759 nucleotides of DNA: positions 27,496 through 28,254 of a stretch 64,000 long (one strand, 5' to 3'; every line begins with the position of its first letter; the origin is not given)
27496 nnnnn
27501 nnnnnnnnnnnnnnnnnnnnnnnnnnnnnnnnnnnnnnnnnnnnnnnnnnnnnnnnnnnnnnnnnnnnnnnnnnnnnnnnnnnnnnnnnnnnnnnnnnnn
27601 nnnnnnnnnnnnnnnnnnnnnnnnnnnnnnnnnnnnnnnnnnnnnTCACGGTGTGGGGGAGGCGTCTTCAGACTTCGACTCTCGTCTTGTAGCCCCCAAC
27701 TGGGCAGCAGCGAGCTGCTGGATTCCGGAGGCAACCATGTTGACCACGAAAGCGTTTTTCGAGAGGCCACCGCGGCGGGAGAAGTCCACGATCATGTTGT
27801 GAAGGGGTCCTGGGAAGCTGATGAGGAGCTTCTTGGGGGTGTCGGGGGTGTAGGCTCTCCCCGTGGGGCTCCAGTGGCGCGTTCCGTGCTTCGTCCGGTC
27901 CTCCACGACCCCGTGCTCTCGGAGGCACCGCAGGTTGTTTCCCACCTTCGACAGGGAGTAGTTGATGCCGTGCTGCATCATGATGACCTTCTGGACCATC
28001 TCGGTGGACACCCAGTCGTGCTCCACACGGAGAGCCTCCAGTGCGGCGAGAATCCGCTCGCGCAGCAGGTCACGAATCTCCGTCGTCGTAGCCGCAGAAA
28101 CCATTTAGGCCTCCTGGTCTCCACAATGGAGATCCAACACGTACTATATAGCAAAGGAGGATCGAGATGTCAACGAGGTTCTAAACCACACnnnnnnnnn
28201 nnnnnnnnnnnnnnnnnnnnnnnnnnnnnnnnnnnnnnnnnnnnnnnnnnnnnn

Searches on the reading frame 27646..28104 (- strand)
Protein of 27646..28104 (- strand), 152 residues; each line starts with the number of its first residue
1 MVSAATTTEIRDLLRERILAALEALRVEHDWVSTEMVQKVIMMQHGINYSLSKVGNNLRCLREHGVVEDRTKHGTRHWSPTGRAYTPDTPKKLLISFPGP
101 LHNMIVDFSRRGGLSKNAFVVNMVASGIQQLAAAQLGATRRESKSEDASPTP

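Call 7: search_protein_families(library=pfam, proteins=[window:27646-28104:-], max_evalue=0.01)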
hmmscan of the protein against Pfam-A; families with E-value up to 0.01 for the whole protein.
window:27646-28104:- (152 aa): 1 family
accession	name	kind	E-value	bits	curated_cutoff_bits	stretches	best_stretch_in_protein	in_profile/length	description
PF09202.17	Rio2_N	-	0.005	17.6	27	1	17-54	10-48/82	Rio2, N-terminal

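Call 8: search_protein_families(library=phrogs, proteins=[window:27646-28104:-], max_evalue=0.01)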
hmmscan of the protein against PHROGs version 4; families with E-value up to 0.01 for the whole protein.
window:27646-28104:- (152 aa): 1 family
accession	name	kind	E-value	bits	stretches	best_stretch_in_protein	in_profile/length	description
phrog_2440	-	transcription regulation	0.00013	22.9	1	22-85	34-94/126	transcriptional regulator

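Call 12: find_related_loci(query=window:27646-28104:-, collection=viral_contigs, flank=6000)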
Query window:27646-28104:- (152 aa) in viral_contigs; peptide patterns used: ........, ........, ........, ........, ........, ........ (x = any residue, [..] = any of these).
44 stretches matched a pattern; 6 encode a relative of the query (tblastn E <= 1e-3); 5 distinct loci.
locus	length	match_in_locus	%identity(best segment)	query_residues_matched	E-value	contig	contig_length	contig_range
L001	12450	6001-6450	96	1-150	3e-98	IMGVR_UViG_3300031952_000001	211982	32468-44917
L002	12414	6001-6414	52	13-149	5e-44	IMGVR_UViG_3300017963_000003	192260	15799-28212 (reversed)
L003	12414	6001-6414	52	13-149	5e-44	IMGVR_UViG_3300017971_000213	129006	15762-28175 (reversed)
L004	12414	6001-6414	52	13-149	5e-44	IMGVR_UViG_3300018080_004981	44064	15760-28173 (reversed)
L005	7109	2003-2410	51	14-151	3e-43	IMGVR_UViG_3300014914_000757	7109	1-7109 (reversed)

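Call 13: find_homologous_proteins(query=window:27646-28104:-, max_evalue=0.001)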
Query window:27646-28104:- (152 aa): 11 proteins with E <= 0.001 among 156 candidates.
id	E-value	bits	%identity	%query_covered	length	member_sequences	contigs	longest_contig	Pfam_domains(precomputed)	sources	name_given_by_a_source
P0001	1.2e-87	309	95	98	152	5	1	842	-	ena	-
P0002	3.5e-85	301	89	100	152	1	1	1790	-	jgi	jgi:hypothetical protein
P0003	1.4e-84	299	88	99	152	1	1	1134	-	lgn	-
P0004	1.4e-83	296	88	99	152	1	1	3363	-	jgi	jgi:hypothetical protein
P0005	1.8e-72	259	79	99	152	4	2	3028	-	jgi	jgi:hypothetical protein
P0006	1.5e-59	218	68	96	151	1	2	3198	-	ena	-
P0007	3.3e-58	213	67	92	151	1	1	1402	-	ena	-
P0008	3.2e-57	210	66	96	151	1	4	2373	-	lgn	-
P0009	3.6e-44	168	59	85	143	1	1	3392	-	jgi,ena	-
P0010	2.4e-41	159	55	82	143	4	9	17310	-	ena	-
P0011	2.1e-35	139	51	91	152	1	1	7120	-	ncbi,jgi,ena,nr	ncbi:MAG: hypothetical protein DRJ03_18665 [Chloroflexi bacterium]|nr:MAG: hypothetical protein DRJ0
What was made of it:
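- Tried and rejected: The only taxon label is a 7-kb contig binned as a Chloroflexi MAG (call 13), which is weak.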

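Call 22: find_related_loci(query=A1, collection=metagenome_contigs, flank=3000)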
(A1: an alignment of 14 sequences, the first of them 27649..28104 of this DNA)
Query A1 (152 aa) in metagenome_contigs; peptide patterns used: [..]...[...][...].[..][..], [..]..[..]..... (x = any residue, [..] = any of these).
152 stretches matched a pattern; 7 encode a relative of the query (tblastn E <= 1e-3); 7 distinct loci.
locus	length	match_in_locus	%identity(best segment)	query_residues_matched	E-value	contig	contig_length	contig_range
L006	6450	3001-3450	96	1-150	1e-98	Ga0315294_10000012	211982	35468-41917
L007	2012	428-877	96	1-150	2e-103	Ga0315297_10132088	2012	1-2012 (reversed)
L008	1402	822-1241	67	12-151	2e-69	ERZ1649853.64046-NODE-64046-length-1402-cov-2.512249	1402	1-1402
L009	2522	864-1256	59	7-135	6e-52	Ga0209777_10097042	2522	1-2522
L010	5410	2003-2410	51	14-151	1e-43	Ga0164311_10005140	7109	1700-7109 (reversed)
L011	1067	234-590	50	14-132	7e-39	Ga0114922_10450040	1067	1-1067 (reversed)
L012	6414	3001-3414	52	13-149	2e-44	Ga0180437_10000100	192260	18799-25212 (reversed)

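Call 23: find_encoding_contigs(protein=P0004, flank=3000, max_places=2)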
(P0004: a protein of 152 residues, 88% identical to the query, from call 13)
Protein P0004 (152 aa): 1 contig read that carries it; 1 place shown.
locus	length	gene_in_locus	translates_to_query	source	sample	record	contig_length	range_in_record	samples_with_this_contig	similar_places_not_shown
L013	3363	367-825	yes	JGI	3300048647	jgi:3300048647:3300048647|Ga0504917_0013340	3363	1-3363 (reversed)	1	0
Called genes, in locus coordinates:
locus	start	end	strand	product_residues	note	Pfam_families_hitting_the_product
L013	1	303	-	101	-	?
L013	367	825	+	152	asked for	-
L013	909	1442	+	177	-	-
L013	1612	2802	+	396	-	-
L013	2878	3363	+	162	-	?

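Call 24: find_encoding_contigs(protein=P0005, flank=3000, max_places=2)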
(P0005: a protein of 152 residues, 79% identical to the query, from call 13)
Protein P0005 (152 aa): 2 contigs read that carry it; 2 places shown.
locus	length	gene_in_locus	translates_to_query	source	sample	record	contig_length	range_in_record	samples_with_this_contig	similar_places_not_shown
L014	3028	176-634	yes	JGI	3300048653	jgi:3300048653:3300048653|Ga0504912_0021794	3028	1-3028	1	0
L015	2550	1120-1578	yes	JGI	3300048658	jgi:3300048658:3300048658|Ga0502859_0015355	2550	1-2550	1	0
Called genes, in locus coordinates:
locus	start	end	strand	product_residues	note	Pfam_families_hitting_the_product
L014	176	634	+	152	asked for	-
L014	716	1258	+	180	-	-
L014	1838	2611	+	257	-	-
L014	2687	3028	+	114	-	?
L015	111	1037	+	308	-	-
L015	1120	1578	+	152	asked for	-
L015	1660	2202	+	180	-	-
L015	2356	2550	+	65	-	?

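Call 25: find_encoding_contigs(protein=P0006, flank=3000, max_places=2)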
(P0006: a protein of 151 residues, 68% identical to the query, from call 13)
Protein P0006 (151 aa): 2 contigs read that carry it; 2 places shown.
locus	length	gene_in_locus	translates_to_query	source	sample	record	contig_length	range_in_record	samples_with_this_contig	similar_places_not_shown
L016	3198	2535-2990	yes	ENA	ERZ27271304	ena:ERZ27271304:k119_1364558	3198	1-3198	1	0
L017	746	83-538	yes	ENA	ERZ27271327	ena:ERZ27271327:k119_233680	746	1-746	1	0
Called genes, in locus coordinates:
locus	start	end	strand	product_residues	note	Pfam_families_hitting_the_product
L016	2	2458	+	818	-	?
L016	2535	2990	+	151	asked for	-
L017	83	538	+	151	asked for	-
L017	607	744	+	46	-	?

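Call 26: find_encoding_contigs(protein=P0010, flank=6000, max_places=3)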
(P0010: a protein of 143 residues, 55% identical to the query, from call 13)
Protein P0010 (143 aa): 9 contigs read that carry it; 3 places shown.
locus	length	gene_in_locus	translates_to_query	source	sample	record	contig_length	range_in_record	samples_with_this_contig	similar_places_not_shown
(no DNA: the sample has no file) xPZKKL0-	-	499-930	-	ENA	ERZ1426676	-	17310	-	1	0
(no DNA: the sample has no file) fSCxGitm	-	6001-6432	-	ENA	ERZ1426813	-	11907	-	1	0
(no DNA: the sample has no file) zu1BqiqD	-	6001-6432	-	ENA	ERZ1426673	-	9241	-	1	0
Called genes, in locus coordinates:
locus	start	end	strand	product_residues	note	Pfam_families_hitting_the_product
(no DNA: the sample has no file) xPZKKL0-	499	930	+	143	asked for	-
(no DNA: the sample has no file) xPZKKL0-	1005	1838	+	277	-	PF10547:P22_AR_N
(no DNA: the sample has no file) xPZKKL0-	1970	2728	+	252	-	-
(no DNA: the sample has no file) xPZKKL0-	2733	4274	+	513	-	PF02739:5_3_exonuc_N, PF01367:5_3_exonuc, PF03167:UDG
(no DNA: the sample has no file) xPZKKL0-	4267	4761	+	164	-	PF12637:TSCPD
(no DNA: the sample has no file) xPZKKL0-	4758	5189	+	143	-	-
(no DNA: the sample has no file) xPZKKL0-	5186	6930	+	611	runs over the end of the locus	PF00176:SNF2-rel_dom, PF00271:Helicase_C (weak)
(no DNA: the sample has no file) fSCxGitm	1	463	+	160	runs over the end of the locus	-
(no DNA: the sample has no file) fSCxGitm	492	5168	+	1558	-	PF05048:NosD (weak)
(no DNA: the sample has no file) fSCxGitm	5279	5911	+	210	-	-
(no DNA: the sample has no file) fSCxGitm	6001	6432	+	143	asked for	-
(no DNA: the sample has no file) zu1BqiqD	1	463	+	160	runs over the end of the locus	-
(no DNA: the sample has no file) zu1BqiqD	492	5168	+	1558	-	PF05048:NosD (weak)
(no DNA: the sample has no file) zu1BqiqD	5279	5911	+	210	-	-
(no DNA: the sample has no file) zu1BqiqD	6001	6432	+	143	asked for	-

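Call 27: find_encoding_contigs(protein=P0009, flank=3000, max_places=2)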
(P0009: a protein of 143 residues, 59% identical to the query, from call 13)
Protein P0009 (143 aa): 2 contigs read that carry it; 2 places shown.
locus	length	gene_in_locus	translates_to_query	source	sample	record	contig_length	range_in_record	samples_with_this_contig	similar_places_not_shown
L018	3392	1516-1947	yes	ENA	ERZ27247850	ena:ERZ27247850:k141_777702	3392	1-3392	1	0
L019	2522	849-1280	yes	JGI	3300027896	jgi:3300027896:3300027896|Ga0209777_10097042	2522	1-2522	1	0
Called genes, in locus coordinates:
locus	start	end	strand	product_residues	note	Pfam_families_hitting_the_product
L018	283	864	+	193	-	-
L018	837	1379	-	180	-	-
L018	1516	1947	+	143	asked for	-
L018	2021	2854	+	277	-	PF10547:P22_AR_N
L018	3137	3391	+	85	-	?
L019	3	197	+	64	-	?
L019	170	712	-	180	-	-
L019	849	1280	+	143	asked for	-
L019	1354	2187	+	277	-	PF10547:P22_AR_N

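Call 28: find_encoding_contigs(protein=P0008, flank=3000, max_places=3)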
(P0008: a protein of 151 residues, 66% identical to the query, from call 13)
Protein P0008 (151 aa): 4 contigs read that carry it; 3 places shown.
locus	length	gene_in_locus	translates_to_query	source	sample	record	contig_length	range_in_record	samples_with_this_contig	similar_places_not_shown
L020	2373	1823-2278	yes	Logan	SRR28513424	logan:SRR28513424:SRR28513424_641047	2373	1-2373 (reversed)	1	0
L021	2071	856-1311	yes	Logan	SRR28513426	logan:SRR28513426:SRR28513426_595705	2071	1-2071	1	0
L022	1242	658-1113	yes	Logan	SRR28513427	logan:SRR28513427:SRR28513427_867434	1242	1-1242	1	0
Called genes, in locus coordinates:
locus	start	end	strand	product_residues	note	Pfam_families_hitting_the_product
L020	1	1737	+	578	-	?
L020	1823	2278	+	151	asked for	-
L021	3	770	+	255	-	?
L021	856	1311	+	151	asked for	-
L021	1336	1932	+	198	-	-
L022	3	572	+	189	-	?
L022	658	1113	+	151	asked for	-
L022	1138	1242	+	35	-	?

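Call 29: find_encoding_contigs(protein=P0002, flank=3000, max_places=2)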
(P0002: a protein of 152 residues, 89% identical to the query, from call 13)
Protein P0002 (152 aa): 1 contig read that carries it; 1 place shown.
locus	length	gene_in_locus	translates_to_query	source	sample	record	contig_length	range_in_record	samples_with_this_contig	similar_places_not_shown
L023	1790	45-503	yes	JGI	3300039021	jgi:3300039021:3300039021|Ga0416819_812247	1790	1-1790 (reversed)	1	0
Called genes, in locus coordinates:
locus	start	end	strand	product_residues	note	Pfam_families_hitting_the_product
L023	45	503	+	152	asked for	-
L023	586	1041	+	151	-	-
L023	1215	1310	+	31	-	-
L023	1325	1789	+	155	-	?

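Call 30: find_encoding_contigs(protein=P0003, flank=3000, max_places=2)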
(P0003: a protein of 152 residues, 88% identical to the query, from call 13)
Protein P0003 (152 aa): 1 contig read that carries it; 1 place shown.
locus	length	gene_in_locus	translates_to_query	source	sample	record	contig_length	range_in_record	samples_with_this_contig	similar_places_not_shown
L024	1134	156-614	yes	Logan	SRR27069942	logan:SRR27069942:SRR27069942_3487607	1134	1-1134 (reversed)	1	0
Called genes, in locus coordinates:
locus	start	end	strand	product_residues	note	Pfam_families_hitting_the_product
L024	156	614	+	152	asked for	-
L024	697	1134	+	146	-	?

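Call 38: search_solved_structures(query=A2, max_evalue=10, show_alignments=3)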
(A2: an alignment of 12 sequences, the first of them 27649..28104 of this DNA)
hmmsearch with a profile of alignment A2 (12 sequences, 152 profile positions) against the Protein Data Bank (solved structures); distinct sequences matched with E-value up to 10: 5.
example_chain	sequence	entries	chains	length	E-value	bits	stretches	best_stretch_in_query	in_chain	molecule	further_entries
2vxa_A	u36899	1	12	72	0.18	14.3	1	44-82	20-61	DODECIN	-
2fe3_A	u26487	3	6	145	0.68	12.5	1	23-71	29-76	Peroxide operon regulator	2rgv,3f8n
2maj_A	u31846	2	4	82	0.71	12.4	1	6-48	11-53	Stromal interaction molecule 1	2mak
7qw5_A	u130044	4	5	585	0.72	12.4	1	36-72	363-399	Modification methylase BseCI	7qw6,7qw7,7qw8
6ff6_A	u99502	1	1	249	1.2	11.7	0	99-124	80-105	BRIC1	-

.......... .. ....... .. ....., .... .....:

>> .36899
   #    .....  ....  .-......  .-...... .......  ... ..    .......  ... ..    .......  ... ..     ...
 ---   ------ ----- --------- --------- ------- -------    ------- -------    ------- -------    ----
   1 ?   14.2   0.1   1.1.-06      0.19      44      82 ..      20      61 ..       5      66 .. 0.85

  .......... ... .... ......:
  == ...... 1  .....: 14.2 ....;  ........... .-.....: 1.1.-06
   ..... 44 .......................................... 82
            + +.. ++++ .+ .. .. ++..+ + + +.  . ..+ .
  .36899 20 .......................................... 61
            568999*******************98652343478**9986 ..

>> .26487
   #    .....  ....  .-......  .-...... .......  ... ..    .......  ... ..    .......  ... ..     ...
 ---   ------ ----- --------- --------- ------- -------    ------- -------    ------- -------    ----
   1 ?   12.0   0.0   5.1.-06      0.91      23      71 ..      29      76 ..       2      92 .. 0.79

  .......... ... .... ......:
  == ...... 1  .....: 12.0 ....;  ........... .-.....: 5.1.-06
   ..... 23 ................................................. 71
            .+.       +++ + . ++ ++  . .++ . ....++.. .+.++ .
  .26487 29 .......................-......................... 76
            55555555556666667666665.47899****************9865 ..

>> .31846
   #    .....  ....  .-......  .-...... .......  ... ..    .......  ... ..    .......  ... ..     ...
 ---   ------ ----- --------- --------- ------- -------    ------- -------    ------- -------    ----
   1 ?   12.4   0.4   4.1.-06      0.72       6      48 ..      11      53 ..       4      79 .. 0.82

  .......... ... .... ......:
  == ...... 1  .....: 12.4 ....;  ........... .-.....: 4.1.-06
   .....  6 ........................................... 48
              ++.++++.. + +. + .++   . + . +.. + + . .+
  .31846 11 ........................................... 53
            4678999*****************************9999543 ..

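Call 41: find_related_loci(query=A1, collection=viral_contigs, flank=3000)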
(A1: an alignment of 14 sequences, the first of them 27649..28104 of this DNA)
Query A1 (152 aa) in viral_contigs; peptide patterns used: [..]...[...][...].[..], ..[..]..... (x = any residue, [..] = any of these).
55 stretches matched a pattern; 5 encode a relative of the query (tblastn E <= 1e-3); 5 distinct loci.
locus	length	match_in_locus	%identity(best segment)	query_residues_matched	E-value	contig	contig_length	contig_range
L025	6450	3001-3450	96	1-150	1e-98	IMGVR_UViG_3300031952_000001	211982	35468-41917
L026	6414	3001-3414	52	13-149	2e-44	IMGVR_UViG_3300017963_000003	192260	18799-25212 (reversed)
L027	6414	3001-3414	52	13-149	2e-44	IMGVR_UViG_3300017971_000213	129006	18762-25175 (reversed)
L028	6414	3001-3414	52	13-149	2e-44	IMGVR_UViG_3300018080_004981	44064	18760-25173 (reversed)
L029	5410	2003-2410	51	14-151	2e-43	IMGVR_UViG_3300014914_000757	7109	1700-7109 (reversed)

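Call 42: find_related_loci(query=A1, collection=genome_contigs, flank=5000)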
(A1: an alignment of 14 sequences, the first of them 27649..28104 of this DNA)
Query A1 (152 aa) in genome_contigs; peptide patterns used: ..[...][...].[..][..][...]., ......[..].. (x = any residue, [..] = any of these).
72 stretches matched a pattern, but none encodes a relative of the query by tblastn (E <= 1e-3).

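Call 43: predict_structure(alignment_id=A2)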
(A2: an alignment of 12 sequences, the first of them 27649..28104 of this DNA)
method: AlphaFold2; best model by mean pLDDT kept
length: 152 residues; sequences in the alignment: 12
mean_pLDDT: 78.9   pTM: 0.55
mean pLDDT of the five models: 78.9, 76.7, 75.7, 73.4, 47.0
residues with pLDDT >= 90: 69; 70-90: 40; 50-70: 27; < 50: 16
segments of 3 or more residues with pLDDT < 50: 1-3, 140-151
pLDDT, mean of each block of 10 residues (from residue 1): 58 92 93 97 94 95 94 93 80 63 80 79 73 60 40 41
secondary structure, 60 per line:
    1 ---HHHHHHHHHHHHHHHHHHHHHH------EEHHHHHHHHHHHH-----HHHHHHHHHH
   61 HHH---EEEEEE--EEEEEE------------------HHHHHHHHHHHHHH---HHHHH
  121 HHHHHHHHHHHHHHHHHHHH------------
elements in order: H4-25 H34-45 H51-63 E67-72 E75-80 H99-112 H116-140
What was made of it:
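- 27646..28104 (-): Gene for the 152-aa regulator: winged helix (residues 4-80) fused to a probable RHH (about residues 90-135). The AlphaFold2 model has mean pLDDT 79, above 90 over residues 10-80 (call 43).
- On Ribbon-helix-helix (RHH; Arc/MetJ/CopG) superfamily: The two helices are predicted at pLDDT of about 75-80 (call 43). In that model the strand is not formed (call 43).
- On Winged helix-turn-helix DNA-binding domain: The model has H4-25, H34-45, H51-63, E67-72 and E75-80 at pLDDT above 90 (call 43).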

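Call 46: fold_search(model_id=the predicted structure, library=pdb)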
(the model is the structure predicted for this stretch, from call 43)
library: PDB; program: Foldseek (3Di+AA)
matches with E <= 10: 1217; with E <= 0.001: 0
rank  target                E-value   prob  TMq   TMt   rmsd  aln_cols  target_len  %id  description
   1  7ne9_AAA              1.1e-03  1.00  0.39  0.49   2.1        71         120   25  A single sensor controls large variations in zinc quotas in a marine cyanobacterium (released 2022-03-02)
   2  7y43_A                1.5e-03  1.00  0.38  0.67   4.2        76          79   20  Crystal structure of the KAT6A WH domain and its bound double stranded DNA (released 2023-01-18)
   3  1okr_B                1.6e-03  1.00  0.35  0.42  15.8       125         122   12  Three-dimensional structure of S.aureus methicillin-resistance regulating transcriptional repressor MecI. (released 2003-10-09)
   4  8h7a_A                1.8e-03  1.00  0.39  0.68   3.6        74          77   18  Crystal structure of the dimer form KAT6A WH domain with its bound double stranded DNA (released 2023-01-18)
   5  7ne9_CCC              2.2e-03  1.00  0.36  0.46   2.7        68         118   28  A single sensor controls large variations in zinc quotas in a marine cyanobacterium (released 2022-03-02)
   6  4rb3_C                2.2e-03  1.00  0.38  0.42  14.6       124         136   18  Crystal structure of Magnetospirillum gryphiswaldense MSR-1 Fur-Mn2+-feoAB1 operator (released 2015-07-15)
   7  8h7a_F                2.5e-03  1.00  0.37  0.65   5.3        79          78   20  Crystal structure of the dimer form KAT6A WH domain with its bound double stranded DNA (released 2023-01-18)
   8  4ray_A                3.4e-03  1.00  0.39  0.44  12.1       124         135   17  Crystal structure of Magnetospirillum gryphiswaldense MSR-1 Apo-Fur (released 2015-07-15)
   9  2w57_A                3.6e-03  1.00  0.39  0.45  14.2       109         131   16  Crystal structure of the Vibrio cholerae ferric uptake regulator (Fur) reveals structural rearrangement of the DNA-bin (released 2009-01-20)
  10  3eyy_A                3.8e-03  1.00  0.38  0.43  13.6       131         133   16  Structural basis for the specialization of Nur, a nickel-specific Fur homologue, in metal sensing and DNA recognition (released 2009-06-09)
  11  2co5_A                4.1e-03  1.00  0.36  0.56   2.5        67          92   12  F93 FROM STIV, a winged-helix DNA-binding protein (released 2006-05-31)
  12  4rb1_A                4.9e-03  1.00  0.40  0.46  13.5       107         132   17  Crystal structure of Magnetospirillum gryphiswaldense MSR-1 Fur-Mn2+-E. coli Fur box (released 2015-07-15)
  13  1sax_A                4.9e-03  1.00  0.36  0.45  15.7       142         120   12  Three-dimensional structure of s.aureus methicillin-resistance regulating transcriptional repressor meci in complex wi (released 2004-04-27)
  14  1sd6_A                5.2e-03  1.00  0.35  0.44  16.1       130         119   13  Crystal Structure of Native MecI at 2.65 A (released 2004-02-24)
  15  6lui_A                5.5e-03  1.00  0.38  0.72   2.8        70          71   18  Crystal structure of the SAMD1 WH domain and DNA complex (released 2021-02-03)
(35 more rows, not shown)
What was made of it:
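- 27646..28104 (-): Foldseek matches Fur, Zur, MecI and BlaI DNA-binding domains (call 46).
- On Winged helix-turn-helix DNA-binding domain: Foldseek gives probability 1.0 to the Zur, Fur, MecI and BlaI DNA-binding domains and to viral F93 (call 46).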

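Call 53: find_homologous_proteins(query=A1, max_evalue=0.001)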
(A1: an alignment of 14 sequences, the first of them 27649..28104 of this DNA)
Query A1 (14 sequences) (152 aa, profile of the alignment): 22 proteins with E <= 0.001 among 4365 candidates.
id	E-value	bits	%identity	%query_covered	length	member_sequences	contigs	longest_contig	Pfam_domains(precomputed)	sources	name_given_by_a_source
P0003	1.3e-78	280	88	99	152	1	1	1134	-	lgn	-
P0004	4.7e-78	278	88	99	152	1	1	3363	-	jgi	jgi:hypothetical protein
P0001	6.0e-78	277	95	98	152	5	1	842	-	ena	-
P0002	1.6e-77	276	89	100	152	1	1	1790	-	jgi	jgi:hypothetical protein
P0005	3.5e-76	272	79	99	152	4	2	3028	-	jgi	jgi:hypothetical protein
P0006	1.0e-74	267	68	96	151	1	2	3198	-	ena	-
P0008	8.6e-74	264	66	96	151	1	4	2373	-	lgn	-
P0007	1.2e-73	263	67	92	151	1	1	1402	-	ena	-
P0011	8.0e-70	251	51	91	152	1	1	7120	-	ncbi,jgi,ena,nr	ncbi:MAG: hypothetical protein DRJ03_18665 [Chloroflexi bacterium]|nr:MAG: hypothetical protein DRJ0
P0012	1.3e-67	244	52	90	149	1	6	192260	-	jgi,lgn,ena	-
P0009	2.2e-66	240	59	85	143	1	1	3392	-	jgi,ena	-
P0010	1.0e-64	234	55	82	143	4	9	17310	-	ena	-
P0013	2.0e-61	224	54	88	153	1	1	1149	-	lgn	-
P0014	3.0e-58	213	53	91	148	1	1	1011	-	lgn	-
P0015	2.8e-51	191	48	89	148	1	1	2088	-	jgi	-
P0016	1.4e-48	182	47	78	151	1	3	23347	-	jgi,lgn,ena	-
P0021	5.3e-44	167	47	93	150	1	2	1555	-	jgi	-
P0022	4.3e-35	138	43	78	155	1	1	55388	-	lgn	-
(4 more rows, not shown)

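Call 54: find_encoding_contigs(protein=P0022, flank=4000, max_places=1)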
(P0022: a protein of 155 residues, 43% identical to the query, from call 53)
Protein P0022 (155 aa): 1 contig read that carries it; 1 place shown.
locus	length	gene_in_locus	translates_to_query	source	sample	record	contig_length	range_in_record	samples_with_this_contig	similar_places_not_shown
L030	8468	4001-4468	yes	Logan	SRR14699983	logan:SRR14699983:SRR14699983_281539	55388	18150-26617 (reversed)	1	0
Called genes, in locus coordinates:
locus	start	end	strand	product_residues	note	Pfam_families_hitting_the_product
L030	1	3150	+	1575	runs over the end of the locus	-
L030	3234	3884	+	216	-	-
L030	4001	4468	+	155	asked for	-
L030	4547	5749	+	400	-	-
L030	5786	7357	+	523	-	PF02739:5_3_exonuc_N, PF01367:5_3_exonuc, PF03167:UDG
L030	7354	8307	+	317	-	PF11753:DUF3310, PF12637:TSCPD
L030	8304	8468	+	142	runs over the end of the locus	-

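Call 55: find_encoding_contigs(protein=P0016, flank=4000, max_places=1)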
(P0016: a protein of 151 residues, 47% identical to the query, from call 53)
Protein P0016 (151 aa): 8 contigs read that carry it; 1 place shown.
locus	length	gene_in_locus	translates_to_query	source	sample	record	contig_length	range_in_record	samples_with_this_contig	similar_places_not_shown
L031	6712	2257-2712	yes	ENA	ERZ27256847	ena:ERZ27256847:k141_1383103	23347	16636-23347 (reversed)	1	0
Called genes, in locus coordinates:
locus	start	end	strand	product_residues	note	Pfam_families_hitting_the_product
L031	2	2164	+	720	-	?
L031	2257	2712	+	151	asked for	-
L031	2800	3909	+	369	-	-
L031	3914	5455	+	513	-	PF02739:5_3_exonuc_N, PF01367:5_3_exonuc, PF03167:UDG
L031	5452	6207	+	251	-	PF12637:TSCPD (weak)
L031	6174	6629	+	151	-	-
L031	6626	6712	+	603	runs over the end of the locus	PF00176:SNF2-rel_dom, PF00270:DEAD (faint), PF00271:Helicase_C (weak)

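Call 56: find_encoding_contigs(protein=P0015, flank=2000, max_places=1)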
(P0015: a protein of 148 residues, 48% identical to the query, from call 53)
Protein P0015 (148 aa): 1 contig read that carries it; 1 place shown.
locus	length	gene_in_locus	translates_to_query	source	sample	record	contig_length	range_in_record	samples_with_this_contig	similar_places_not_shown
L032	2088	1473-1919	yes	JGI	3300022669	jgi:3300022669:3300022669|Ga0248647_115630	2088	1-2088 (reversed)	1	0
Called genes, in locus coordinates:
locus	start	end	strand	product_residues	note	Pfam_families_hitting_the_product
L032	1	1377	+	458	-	?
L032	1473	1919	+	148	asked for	-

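Call 57: find_encoding_contigs(protein=P0021, flank=2000, max_places=1)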
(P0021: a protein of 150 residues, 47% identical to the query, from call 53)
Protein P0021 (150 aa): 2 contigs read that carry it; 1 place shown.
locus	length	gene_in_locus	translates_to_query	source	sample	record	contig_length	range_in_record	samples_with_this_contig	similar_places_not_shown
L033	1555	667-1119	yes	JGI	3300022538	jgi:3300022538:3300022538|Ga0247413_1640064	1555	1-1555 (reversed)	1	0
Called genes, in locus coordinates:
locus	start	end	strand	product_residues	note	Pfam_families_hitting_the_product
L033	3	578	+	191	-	?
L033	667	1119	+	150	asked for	-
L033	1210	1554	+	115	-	?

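Call 68: search_dna_similar(query=window:27649-28104:-, collection=phages, mode=protein, max_evalue=0.001)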
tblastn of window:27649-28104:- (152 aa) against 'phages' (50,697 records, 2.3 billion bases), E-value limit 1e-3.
No match.

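Call 77: search_protein_families(library=ncbifam, proteins=[window:27649-28104:-], max_evalue=1)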
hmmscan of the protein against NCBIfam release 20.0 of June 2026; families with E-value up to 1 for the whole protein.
window:27649-28104:- (152 aa): 4 families
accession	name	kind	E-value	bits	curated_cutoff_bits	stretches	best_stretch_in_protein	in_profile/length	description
NF033788.1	HTH_metalloreg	subfamily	0.022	14.6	55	1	41-72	29-60/77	metalloregulator ArsR/SmtB family transcription factor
NF010923.0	PRK14343.1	equivalog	0.095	12.2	298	0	4-65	11-72/237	lipoyl(octanoyl) transferase LipB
NF050184.1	VpaChn25_0724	subfamily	0.1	12.8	65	1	19-69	5-55/88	VpaChn25_0724 family phage protein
NF047906.1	CdPbTransRegCmtR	equivalog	0.1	12.5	150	1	47-70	44-67/104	Cd(II)/Pb(II)-sensing metalloregulatory transcriptional regulator CmtR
